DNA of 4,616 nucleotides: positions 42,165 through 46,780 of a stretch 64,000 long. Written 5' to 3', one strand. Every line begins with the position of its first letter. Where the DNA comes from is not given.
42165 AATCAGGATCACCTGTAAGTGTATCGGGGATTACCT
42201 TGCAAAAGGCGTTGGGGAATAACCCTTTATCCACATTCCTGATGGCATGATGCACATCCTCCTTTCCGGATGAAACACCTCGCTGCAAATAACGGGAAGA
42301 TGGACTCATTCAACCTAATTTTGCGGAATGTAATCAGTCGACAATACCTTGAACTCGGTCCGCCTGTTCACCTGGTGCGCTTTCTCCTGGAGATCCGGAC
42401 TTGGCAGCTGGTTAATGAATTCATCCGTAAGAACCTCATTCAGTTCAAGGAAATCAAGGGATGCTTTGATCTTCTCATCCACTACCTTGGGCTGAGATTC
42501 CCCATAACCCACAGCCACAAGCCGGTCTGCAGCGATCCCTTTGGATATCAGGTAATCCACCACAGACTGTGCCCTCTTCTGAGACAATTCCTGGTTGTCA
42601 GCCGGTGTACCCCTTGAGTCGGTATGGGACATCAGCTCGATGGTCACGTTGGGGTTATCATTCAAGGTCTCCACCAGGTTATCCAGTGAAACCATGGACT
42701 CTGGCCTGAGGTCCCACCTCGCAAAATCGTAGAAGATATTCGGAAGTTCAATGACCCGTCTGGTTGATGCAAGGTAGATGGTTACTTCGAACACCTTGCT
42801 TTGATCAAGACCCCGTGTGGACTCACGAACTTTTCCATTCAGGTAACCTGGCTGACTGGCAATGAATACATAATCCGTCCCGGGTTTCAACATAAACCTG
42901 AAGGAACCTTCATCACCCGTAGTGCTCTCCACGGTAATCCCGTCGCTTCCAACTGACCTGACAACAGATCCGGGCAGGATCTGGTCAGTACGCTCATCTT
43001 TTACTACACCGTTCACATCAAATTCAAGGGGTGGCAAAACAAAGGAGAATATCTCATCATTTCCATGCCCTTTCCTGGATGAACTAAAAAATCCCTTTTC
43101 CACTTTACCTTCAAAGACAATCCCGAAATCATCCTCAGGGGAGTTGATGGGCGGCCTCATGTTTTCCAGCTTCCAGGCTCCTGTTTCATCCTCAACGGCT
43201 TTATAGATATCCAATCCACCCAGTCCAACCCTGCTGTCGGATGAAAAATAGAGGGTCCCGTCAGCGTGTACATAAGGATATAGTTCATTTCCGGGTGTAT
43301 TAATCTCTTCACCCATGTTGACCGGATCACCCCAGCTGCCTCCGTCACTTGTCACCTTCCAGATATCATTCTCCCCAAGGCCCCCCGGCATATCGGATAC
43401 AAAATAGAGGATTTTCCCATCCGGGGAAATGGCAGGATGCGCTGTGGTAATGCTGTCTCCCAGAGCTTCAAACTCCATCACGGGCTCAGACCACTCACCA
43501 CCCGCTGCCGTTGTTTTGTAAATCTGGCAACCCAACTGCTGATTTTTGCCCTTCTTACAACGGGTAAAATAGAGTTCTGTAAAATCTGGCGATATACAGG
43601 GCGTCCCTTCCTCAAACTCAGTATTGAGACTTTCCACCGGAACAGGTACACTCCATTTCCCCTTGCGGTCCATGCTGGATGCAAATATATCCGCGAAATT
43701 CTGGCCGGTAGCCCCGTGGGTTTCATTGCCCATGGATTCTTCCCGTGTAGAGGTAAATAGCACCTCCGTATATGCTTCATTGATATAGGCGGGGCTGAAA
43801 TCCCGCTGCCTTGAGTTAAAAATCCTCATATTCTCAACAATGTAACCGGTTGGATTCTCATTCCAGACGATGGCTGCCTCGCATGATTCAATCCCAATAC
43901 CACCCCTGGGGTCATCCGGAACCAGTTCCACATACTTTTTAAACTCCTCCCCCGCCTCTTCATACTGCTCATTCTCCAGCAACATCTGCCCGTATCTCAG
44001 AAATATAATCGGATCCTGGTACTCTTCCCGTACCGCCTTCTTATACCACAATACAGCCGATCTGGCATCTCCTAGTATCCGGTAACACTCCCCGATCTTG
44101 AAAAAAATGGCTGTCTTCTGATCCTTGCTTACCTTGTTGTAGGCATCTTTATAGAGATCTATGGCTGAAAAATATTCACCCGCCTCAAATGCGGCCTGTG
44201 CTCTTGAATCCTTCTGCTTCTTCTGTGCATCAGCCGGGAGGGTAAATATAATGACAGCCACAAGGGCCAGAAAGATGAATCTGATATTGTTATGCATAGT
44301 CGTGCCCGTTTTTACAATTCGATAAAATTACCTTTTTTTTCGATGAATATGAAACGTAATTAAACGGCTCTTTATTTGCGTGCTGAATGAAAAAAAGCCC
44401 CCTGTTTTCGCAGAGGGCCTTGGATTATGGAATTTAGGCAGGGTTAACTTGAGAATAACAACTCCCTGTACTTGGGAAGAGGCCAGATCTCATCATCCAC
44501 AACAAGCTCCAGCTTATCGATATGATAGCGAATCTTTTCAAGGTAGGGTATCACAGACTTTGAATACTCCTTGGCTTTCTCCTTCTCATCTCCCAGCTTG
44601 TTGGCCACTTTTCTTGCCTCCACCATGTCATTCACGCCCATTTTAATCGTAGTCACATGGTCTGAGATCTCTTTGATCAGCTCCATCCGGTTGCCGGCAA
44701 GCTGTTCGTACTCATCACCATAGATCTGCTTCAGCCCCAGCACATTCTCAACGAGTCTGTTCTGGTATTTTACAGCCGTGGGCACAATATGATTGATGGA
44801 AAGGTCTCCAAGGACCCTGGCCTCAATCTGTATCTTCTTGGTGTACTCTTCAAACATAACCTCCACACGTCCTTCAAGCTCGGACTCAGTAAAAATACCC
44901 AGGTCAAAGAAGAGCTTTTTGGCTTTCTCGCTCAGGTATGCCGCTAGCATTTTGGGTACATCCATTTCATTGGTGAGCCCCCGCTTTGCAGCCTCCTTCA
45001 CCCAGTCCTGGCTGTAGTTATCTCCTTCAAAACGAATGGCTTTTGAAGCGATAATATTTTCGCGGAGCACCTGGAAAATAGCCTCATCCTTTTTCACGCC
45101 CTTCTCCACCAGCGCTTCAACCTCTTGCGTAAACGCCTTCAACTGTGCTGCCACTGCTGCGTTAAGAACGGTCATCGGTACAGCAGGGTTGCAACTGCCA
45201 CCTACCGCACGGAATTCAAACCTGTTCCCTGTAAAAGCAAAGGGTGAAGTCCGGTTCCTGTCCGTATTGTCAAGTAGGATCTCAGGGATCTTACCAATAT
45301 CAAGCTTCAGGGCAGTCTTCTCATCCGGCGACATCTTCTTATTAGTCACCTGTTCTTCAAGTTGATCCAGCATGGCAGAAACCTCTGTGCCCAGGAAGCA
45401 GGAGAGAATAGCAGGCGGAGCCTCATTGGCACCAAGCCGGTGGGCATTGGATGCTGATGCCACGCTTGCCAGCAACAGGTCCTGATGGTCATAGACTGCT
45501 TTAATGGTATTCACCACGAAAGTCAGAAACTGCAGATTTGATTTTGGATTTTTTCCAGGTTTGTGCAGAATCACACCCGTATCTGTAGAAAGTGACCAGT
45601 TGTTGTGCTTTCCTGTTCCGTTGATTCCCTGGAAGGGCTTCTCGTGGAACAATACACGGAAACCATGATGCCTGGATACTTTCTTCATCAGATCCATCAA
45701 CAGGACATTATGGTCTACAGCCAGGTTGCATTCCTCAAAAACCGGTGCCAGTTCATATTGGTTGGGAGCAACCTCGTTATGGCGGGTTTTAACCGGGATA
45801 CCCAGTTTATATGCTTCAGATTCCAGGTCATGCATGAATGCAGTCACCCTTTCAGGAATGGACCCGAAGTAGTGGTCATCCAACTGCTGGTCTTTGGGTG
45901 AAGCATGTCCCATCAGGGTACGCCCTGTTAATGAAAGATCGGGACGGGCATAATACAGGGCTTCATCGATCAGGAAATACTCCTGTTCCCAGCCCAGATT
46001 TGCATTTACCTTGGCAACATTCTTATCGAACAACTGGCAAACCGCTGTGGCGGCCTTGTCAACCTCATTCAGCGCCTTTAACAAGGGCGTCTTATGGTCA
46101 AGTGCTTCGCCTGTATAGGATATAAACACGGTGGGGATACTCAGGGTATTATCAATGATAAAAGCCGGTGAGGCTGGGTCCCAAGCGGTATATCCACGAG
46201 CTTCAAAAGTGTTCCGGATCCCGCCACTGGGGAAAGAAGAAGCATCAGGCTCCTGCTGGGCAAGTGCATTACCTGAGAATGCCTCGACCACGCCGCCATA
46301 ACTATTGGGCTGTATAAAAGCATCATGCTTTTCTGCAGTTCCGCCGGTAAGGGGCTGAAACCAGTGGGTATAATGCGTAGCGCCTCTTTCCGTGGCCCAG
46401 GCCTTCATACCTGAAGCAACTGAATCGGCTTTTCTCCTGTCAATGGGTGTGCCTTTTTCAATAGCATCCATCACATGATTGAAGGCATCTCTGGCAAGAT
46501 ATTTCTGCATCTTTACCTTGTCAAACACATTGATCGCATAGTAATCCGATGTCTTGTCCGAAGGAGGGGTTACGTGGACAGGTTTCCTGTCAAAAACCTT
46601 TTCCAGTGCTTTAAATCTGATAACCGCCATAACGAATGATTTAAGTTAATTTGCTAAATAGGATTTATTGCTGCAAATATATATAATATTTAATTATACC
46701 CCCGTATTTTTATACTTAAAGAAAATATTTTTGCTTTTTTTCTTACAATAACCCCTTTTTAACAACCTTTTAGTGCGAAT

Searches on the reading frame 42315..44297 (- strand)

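Call 85: search_protein_families(library=pfam, proteins=[window:42315-44297:-], max_evalue=0.00001)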
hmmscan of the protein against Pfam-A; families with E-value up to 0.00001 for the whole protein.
window:42315-44297:- (660 aa): 5 families
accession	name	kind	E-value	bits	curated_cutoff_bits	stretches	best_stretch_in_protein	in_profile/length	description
PF07676.18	PD40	-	3.8e-18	65.4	20.9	1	331-365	4-37/38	WD40-like Beta Propeller Repeat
PF00691.25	OmpA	-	4.5e-18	65.8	27.2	1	523-608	2-89/98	OmpA family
PF13620.12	CarboxypepD_reg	-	6.9e-08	33.2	32.3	1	428-505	2-79/82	Carboxypeptidase regulatory-like domain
PF07719.23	TPR_2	-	2.9e-07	30.5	27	0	100-129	5-34/34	Tetratricopeptide repeat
PF13432.12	TPR_16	-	9.1e-07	29.7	32.7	0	75-130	10-65/65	Tetratricopeptide repeat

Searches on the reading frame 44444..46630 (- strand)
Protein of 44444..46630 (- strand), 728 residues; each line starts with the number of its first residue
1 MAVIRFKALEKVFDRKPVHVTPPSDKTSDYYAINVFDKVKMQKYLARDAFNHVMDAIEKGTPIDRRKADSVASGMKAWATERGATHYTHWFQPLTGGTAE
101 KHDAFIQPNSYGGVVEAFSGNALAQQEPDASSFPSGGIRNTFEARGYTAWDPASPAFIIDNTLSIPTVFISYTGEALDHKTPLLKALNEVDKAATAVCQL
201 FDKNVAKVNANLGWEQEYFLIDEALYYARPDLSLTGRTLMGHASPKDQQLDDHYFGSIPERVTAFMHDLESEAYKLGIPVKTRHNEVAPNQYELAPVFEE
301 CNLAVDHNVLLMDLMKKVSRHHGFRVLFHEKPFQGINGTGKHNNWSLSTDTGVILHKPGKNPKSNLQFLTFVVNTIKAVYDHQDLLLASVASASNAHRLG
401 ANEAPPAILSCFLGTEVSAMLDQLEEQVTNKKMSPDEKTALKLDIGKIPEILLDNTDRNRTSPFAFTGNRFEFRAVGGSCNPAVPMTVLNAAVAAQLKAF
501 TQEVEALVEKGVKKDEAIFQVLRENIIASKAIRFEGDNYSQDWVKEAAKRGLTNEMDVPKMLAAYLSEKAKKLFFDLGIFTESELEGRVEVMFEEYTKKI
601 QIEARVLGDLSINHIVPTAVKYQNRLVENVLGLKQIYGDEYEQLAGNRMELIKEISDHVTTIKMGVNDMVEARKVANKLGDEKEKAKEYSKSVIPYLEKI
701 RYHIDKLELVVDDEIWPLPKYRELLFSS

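Call 85: search_protein_families(library=pfam, proteins=[window:44444-46630:-], max_evalue=0.00001)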
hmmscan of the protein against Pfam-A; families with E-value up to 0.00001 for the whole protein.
window:44444-46630:- (728 aa): 3 families
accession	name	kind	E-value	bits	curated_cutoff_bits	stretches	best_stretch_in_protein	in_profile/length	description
PF12437.13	GSIII_N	-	1.8e-75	252.4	25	1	28-186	2-160/160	Glutamine synthetase type III N terminal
PF18318.6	Gln-synt_C-ter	-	3.6e-38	130.4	22.7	1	517-633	1-117/118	Glutamine synthetase C-terminal domain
PF00120.29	Gln-synt_C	-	1.4e-20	74.1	24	1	208-377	20-186/344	Glutamine synthetase, catalytic domain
